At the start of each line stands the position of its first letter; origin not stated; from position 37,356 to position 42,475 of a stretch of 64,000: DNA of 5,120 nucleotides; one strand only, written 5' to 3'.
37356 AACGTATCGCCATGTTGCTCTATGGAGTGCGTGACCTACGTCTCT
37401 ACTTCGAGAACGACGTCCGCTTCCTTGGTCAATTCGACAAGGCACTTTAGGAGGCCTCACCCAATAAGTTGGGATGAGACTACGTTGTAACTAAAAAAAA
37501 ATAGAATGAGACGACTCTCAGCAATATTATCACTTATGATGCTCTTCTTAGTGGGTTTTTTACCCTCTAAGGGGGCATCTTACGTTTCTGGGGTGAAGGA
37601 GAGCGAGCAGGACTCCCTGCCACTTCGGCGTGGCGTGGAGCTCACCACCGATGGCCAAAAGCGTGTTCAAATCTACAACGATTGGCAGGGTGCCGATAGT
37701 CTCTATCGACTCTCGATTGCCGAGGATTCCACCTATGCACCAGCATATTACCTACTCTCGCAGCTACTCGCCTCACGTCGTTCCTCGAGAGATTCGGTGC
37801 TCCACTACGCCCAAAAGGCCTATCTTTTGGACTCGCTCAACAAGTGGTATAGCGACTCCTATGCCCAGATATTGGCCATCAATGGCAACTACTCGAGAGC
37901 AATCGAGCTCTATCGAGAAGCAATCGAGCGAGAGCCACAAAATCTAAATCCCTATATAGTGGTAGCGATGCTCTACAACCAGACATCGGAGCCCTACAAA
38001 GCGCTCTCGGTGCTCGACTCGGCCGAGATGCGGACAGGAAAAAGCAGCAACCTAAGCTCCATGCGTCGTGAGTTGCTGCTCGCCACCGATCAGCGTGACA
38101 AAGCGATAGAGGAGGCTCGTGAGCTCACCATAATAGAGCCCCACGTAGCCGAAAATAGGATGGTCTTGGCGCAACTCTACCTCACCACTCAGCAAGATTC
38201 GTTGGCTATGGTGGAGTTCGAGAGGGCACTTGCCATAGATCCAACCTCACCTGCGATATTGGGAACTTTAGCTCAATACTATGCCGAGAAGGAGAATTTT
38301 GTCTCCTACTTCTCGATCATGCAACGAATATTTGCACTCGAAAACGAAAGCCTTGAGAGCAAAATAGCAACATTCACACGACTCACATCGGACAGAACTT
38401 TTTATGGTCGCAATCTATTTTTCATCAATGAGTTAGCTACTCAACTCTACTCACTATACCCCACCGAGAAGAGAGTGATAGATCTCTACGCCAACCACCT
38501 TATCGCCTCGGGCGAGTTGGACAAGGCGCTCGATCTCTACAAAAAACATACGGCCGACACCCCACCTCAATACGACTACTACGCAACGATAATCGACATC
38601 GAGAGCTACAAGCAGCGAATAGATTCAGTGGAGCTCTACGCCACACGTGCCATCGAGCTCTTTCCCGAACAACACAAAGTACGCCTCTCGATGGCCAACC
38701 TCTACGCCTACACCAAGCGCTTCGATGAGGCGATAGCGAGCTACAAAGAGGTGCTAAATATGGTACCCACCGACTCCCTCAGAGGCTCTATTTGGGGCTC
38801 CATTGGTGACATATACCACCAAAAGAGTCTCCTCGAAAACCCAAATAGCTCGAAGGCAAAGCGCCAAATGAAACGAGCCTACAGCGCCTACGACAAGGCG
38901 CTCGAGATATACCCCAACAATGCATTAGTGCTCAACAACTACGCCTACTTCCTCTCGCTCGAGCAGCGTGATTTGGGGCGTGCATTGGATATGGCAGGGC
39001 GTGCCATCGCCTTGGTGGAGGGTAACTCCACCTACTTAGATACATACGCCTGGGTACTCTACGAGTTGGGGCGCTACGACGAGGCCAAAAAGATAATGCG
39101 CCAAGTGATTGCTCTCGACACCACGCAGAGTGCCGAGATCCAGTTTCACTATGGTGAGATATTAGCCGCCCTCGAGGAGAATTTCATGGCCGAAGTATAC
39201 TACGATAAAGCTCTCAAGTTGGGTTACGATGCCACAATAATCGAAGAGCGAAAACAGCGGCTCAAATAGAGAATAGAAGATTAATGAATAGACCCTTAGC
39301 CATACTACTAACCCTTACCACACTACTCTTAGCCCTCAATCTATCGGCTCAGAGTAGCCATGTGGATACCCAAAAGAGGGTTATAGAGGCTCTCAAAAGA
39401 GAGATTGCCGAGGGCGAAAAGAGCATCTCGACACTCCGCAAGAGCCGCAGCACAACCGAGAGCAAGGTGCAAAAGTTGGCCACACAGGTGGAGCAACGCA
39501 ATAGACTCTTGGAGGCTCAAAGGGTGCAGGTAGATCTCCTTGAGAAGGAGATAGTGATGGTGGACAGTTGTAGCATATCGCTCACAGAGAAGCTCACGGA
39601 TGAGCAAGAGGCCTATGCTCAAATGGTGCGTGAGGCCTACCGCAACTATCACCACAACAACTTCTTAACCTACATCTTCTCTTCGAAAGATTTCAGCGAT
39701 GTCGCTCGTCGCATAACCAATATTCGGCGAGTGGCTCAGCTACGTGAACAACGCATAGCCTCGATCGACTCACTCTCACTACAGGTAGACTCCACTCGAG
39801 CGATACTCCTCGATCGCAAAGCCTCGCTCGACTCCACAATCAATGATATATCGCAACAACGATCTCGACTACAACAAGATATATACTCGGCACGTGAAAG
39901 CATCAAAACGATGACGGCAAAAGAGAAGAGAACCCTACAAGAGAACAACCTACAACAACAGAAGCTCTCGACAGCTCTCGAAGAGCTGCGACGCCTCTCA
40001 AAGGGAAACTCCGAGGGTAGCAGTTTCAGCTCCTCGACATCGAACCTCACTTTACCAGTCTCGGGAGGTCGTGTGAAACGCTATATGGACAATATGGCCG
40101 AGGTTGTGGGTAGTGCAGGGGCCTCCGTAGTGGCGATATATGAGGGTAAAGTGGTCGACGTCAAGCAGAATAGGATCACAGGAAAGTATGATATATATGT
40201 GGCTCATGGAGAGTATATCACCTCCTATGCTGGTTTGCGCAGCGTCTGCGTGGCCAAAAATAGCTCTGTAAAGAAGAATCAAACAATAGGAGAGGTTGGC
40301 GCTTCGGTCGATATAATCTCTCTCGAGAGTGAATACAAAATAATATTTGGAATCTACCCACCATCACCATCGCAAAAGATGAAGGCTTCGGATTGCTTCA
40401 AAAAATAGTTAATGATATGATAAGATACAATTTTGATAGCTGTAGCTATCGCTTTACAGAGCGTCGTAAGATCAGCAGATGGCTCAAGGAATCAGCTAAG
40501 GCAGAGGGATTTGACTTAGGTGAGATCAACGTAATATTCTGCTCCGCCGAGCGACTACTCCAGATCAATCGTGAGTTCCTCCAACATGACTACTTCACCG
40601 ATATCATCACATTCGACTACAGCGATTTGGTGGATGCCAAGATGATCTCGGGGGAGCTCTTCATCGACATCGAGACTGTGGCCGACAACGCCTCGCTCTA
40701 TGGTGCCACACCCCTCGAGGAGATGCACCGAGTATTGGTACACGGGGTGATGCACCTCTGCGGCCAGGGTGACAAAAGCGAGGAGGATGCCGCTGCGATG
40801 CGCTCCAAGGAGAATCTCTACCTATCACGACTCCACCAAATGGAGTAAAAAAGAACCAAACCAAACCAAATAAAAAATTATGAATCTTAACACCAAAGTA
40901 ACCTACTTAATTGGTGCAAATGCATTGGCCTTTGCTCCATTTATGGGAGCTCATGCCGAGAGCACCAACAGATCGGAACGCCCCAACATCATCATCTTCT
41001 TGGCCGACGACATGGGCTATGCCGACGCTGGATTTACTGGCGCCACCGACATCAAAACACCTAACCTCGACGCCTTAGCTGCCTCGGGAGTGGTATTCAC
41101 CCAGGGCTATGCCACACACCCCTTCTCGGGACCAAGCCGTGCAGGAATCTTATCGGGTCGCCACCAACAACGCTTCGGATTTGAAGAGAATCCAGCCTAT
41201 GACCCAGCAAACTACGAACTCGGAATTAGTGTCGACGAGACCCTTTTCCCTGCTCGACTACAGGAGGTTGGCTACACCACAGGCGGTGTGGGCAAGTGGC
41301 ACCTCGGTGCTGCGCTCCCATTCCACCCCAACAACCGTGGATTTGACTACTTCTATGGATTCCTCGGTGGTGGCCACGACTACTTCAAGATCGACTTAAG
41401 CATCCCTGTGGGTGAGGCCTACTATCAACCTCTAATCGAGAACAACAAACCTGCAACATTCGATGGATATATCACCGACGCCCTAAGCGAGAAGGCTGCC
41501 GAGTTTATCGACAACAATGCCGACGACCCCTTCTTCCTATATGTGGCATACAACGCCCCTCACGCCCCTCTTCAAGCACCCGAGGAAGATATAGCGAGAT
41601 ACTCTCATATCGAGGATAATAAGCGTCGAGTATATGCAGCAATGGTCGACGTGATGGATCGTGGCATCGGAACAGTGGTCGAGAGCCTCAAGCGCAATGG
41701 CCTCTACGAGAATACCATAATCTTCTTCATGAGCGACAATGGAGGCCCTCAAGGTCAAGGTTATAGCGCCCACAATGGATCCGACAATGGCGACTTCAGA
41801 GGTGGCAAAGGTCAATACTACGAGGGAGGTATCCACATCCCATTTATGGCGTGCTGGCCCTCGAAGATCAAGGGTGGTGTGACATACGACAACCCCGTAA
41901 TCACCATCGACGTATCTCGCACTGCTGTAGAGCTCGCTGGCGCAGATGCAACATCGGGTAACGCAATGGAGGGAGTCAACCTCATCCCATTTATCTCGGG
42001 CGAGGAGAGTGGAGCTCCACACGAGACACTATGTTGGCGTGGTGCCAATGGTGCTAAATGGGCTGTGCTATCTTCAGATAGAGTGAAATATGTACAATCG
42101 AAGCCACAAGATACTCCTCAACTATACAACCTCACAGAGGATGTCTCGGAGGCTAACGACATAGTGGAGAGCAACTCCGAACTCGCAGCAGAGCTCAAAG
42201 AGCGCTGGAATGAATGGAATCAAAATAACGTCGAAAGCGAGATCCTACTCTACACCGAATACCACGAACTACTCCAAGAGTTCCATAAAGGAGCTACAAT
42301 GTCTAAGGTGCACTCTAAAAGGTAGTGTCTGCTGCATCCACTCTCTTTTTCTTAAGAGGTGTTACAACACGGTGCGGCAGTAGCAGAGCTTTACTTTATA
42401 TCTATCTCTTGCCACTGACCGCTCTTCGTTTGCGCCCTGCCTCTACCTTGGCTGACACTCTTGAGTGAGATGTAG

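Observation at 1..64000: CCGG appears completely absent from the window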

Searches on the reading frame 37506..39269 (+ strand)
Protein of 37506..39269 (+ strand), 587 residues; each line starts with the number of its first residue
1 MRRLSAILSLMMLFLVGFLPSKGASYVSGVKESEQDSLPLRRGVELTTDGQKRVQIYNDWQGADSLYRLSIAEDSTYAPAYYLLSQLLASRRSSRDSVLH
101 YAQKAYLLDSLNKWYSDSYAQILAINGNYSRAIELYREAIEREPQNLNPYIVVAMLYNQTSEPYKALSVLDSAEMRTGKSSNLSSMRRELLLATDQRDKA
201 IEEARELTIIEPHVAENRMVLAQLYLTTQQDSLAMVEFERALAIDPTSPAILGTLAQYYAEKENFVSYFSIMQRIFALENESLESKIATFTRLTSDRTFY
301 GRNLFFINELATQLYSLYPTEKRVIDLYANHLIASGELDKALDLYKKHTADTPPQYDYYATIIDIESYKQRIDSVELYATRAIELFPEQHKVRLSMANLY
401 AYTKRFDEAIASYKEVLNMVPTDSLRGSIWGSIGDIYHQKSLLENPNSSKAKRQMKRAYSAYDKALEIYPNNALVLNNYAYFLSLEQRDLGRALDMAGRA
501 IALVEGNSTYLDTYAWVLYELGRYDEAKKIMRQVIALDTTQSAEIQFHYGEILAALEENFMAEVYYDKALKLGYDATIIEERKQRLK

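Call 6: search_protein_families(library=pfam, proteins=[window:37506-39269:+])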
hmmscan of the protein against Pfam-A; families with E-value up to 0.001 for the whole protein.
window:37506-39269:+ (587 aa): 20 families
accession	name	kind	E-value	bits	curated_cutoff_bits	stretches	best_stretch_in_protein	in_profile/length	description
PF14559.12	TPR_19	-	1e-28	99.8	25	3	125-187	3-65/68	Tetratricopeptide repeat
PF07719.23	TPR_2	-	8.8e-25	85.2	27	1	120-146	8-34/34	Tetratricopeptide repeat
PF13428.12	TPR_14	-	1.7e-24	84.3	23.5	0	118-151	6-39/44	Tetratricopeptide repeat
PF00515.34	TPR_1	-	7.4e-20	70.3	27.8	0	120-146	8-34/34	Tetratricopeptide repeat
PF13431.12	TPR_17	-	6.7e-18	63.8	24.4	1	461-494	1-33/34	Tetratricopeptide repeat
PF13181.12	TPR_8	-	1.8e-17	62.4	25.7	0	514-538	7-31/34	Tetratricopeptide repeat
PF23914.1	TPR_CcmH_CycH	-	1.9e-16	60.8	42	1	452-537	63-150/158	Cytochrome c-type biogenesis protein H TPR domain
PF13432.12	TPR_16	-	9.6e-13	48.8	32.7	0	515-559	4-47/65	Tetratricopeptide repeat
PF13424.12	TPR_12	-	3.5e-12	46.8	30.1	1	473-538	3-75/77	Tetratricopeptide repeat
PF13176.12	TPR_7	-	1.5e-11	43.8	27.9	0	395-424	4-33/36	Tetratricopeptide repeat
PF20308.4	TPR-S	-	7.2e-10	39.8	27.6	1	380-472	14-92/102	Tetratricopeptide Repeats-Sensor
PF12895.13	ANAPC3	-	2.2e-09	37.9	27.2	0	489-558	4-71/82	Anaphase-promoting complex, cyclosome, subunit 3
PF13414.12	TPR_11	-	2.6e-09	37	26.8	0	121-150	2-31/42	TPR repeat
PF13174.12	TPR_6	-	8.7e-08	32.8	26.3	0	514-536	6-28/33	Tetratricopeptide repeat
PF25058.1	ARM_TT21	-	1.7e-06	28.5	27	0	148-232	58-145/155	Tetratricopeptide repeat protein 21 ARM repeat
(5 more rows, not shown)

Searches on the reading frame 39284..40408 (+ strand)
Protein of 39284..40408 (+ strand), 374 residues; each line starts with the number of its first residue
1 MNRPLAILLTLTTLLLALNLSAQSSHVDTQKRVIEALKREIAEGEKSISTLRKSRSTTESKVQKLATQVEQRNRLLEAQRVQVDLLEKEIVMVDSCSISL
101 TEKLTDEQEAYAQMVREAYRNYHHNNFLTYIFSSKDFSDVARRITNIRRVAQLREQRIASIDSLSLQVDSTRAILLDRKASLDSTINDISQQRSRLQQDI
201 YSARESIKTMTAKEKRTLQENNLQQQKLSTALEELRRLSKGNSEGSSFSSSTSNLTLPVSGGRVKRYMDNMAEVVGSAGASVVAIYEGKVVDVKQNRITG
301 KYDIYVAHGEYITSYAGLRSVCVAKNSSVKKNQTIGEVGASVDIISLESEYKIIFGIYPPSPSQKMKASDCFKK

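Call 32: search_protein_families(library=pfam, proteins=[window:39284-40408:+], max_evalue=0.00001)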
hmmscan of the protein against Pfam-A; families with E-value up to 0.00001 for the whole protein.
window:39284-40408:+ (374 aa): 1 family
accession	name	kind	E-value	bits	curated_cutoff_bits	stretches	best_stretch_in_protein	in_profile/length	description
PF01551.29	Peptidase_M23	-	2.6e-10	40.8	28.7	1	276-341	10-75/96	Peptidase family M23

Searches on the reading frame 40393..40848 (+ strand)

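Call 32: search_protein_families(library=pfam, proteins=[window:40393-40848:+], max_evalue=0.00001)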
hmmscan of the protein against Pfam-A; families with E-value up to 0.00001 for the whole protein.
window:40393-40848:+ (151 aa): 1 family
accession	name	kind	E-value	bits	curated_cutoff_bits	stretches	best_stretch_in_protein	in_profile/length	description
PF02130.23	YbeY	-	4.1e-23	82.1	25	1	21-146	5-128/129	Endoribonuclease YbeY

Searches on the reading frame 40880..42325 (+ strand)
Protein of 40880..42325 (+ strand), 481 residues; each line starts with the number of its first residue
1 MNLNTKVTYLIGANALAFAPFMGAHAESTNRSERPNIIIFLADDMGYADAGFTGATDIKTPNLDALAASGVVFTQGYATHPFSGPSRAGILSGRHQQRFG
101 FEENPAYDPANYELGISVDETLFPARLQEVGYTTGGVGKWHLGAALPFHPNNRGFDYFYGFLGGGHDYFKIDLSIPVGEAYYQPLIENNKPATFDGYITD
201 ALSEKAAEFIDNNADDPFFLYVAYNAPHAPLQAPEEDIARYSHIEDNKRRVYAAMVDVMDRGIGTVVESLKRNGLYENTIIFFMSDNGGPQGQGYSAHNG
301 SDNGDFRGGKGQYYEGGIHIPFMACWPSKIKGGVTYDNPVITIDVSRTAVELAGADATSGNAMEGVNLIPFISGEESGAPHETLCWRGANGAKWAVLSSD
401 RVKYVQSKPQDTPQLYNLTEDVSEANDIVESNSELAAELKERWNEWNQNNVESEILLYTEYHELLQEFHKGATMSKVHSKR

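Call 32: search_protein_families(library=pfam, proteins=[window:40880-42325:+], max_evalue=0.00001)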
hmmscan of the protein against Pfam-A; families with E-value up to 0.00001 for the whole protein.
window:40880-42325:+ (481 aa): 2 families
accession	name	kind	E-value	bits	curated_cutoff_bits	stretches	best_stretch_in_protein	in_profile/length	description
PF00884.28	Sulfatase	-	2.3e-57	195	25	1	35-355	1-301/301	Sulfatase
PF16347.10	SGSH_C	-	1.7e-08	35.2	29.3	1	313-446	11-151/154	N-sulphoglucosamine sulphohydrolase, C-terminal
